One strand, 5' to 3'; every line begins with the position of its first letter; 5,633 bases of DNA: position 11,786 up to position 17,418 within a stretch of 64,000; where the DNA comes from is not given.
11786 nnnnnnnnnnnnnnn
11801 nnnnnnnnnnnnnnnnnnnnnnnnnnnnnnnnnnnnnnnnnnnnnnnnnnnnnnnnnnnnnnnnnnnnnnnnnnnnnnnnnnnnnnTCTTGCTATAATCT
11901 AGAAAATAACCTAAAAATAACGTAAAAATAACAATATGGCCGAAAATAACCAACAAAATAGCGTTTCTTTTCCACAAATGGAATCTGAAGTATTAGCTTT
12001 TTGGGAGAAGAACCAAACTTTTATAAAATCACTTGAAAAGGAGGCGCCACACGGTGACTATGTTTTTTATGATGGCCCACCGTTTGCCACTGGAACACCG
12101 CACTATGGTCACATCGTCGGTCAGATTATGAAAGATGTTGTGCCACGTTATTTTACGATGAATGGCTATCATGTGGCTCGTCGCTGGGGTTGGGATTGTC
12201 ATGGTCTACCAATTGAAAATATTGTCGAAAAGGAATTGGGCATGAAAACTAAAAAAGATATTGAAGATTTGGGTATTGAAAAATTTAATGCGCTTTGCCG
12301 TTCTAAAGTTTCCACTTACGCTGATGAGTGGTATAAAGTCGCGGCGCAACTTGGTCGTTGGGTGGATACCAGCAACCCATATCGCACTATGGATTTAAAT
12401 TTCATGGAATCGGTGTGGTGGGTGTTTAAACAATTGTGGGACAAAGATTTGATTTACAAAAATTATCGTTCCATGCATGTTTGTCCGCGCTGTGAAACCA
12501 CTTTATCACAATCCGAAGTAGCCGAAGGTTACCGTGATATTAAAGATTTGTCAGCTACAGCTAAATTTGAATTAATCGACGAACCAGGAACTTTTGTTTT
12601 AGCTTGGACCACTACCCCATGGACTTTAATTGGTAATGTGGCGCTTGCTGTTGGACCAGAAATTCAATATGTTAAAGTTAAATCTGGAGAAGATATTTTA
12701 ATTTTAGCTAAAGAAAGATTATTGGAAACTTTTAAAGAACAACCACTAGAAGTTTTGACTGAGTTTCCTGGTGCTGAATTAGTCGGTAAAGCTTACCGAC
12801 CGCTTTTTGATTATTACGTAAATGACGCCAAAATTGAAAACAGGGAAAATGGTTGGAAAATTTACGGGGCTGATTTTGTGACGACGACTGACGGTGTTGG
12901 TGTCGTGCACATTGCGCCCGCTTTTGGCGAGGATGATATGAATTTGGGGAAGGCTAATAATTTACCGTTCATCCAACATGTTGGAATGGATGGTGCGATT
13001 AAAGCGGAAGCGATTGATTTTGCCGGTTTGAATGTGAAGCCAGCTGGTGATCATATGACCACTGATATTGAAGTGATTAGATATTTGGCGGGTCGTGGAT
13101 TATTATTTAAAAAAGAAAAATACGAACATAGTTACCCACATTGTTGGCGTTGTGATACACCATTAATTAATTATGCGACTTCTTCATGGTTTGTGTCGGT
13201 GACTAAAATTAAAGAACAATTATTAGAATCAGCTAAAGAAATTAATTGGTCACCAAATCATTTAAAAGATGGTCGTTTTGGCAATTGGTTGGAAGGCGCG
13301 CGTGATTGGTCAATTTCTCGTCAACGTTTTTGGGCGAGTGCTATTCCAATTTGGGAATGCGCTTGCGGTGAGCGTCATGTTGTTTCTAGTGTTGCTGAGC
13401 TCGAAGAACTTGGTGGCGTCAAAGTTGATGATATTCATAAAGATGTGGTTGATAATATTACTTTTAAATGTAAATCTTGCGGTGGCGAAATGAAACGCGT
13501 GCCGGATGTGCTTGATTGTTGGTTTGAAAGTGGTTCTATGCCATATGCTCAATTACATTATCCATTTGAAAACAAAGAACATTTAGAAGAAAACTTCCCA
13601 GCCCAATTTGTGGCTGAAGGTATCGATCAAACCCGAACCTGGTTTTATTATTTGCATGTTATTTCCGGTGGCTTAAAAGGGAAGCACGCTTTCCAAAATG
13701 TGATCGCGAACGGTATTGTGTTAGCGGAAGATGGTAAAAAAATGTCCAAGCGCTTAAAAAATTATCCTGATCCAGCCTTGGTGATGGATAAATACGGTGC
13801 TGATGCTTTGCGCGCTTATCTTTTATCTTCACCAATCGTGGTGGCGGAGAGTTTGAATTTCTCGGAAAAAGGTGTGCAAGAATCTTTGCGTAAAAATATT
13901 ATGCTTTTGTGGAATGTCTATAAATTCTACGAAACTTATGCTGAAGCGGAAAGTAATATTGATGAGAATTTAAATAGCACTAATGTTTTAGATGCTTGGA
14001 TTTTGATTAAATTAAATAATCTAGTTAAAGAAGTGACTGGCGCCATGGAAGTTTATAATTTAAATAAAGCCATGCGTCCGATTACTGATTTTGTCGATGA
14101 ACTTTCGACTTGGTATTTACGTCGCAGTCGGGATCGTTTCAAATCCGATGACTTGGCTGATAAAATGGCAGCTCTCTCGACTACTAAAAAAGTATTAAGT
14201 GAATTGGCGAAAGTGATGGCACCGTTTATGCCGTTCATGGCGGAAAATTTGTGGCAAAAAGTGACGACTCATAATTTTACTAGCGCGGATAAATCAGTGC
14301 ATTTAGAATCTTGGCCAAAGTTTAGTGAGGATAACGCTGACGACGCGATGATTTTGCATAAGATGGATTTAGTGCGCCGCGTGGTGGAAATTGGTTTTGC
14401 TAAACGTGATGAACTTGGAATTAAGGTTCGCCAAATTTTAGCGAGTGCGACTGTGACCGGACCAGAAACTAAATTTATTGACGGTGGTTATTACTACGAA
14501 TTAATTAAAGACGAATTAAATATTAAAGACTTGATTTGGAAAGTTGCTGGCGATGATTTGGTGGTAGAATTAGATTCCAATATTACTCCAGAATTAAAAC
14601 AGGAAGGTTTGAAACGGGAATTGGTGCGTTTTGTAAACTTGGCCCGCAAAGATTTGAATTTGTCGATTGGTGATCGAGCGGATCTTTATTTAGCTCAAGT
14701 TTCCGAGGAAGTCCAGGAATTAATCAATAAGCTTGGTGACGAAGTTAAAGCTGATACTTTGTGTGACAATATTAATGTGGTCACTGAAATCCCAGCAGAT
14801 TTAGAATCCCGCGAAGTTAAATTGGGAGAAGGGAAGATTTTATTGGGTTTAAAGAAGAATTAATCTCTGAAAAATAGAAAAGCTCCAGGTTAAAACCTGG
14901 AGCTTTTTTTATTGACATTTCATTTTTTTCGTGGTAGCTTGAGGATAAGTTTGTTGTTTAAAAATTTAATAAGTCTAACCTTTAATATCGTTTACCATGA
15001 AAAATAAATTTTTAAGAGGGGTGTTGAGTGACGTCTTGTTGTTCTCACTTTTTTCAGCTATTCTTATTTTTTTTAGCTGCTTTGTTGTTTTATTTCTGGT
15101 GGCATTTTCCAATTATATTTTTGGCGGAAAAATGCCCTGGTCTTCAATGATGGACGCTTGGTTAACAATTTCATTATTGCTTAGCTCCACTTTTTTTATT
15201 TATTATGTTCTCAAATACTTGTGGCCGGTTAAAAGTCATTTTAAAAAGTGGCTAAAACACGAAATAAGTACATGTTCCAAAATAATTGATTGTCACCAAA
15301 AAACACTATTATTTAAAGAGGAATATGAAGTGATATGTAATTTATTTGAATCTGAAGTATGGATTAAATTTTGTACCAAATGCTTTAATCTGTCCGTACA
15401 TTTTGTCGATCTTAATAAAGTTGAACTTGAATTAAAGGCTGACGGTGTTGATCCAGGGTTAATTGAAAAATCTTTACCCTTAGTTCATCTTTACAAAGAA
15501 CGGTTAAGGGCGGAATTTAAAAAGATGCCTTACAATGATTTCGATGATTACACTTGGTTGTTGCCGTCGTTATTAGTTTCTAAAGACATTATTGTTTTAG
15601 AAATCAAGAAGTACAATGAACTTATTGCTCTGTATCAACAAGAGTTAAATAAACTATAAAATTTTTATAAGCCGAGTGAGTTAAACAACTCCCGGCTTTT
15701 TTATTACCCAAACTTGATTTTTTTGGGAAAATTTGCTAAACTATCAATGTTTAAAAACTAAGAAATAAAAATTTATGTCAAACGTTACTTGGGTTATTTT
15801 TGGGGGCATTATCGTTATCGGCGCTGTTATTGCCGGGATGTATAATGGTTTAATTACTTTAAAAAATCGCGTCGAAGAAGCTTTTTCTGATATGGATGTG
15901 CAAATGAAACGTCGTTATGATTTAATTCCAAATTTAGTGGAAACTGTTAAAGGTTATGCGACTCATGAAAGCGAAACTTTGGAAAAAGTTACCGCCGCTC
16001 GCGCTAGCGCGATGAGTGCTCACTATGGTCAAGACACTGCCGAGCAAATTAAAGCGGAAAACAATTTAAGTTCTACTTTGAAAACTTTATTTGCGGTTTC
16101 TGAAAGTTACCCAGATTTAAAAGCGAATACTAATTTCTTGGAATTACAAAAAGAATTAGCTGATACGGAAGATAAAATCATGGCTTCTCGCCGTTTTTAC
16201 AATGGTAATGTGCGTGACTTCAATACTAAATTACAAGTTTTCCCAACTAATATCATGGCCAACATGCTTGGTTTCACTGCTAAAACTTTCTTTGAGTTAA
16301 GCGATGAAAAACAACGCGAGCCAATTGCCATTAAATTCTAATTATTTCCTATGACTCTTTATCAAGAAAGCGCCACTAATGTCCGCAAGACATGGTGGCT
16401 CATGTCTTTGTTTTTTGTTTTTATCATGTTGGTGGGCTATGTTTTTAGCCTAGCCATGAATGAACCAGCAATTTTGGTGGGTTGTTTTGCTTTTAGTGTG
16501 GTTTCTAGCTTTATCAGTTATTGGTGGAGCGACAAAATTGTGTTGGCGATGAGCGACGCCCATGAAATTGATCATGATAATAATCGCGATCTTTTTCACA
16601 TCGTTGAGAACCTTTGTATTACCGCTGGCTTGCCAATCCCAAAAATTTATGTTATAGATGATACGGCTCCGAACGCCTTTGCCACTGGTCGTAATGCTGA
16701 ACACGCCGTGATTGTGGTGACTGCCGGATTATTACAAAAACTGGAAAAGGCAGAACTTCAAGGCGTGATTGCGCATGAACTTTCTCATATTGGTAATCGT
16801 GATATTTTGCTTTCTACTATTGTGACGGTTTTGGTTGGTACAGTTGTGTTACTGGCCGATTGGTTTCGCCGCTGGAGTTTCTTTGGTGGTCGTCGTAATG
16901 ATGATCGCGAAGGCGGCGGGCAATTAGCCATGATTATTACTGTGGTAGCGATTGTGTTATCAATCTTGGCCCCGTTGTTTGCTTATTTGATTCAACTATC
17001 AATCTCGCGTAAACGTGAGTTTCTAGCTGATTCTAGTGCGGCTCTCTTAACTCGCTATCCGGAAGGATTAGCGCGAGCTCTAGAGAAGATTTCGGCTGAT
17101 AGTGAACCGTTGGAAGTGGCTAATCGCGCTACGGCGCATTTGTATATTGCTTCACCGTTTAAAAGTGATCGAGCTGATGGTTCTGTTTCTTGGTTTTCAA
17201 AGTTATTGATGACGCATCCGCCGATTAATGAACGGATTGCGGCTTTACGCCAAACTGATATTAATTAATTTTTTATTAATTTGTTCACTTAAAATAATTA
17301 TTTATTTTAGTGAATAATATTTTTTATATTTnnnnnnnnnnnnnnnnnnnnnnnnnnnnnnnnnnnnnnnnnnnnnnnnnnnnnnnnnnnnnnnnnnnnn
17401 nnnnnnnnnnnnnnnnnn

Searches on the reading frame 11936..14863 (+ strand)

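Call 15: search_protein_families(library=pfam, proteins=[window:11936-14863:+], max_evalue=0.0001)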
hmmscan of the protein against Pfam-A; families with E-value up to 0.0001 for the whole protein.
window:11936-14863:+ (975 aa): 4 families
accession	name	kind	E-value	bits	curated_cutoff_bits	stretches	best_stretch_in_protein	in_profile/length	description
PF00133.28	tRNA-synt_1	-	7.2e-138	460.2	22.7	1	19-639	2-412/414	tRNA synthetases class I (I, L, M and V)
PF08264.19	Anticodon_1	-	2.4e-34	118.8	25.1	1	686-833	1-142/148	Anticodon-binding domain of tRNA ligase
PF09334.17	tRNA-synt_1g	-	1.8e-16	60.4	20.1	1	49-195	8-135/391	tRNA synthetases class I (M)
PF19302.4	DUF5915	-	4.3e-16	59.5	27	1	871-974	95-194/195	Domain of unknown function (DUF5915)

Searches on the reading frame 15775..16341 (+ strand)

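Call 15: search_protein_families(library=pfam, proteins=[window:15775-16341:+], max_evalue=0.0001)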
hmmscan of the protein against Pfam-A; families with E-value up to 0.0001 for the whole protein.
window:15775-16341:+ (188 aa): 1 family
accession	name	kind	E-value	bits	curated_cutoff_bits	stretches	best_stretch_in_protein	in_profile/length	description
PF04011.17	LemA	-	5.5e-59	198.7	26.2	1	36-188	1-149/149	LemA family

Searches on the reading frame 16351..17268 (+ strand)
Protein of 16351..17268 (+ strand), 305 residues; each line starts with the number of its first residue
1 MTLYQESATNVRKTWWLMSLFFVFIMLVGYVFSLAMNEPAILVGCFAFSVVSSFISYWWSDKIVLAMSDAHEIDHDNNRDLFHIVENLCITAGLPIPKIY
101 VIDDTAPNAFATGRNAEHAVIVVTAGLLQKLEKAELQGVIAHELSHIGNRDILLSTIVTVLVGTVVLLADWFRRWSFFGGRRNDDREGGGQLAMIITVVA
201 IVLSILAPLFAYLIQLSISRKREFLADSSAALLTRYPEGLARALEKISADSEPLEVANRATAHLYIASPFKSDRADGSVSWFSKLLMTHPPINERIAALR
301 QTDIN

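Call 15: search_protein_families(library=pfam, proteins=[window:16351-17268:+], max_evalue=0.0001)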
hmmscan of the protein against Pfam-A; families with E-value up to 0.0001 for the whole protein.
window:16351-17268:+ (305 aa): 2 families
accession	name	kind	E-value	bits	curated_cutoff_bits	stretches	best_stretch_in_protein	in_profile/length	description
PF01435.24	Peptidase_M48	-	4.4e-33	115.1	20.3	1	77-302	3-185/186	Peptidase family M48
PF05569.17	Peptidase_M56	-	4.5e-05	23.2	31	1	119-161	176-218/296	BlaR1 peptidase M56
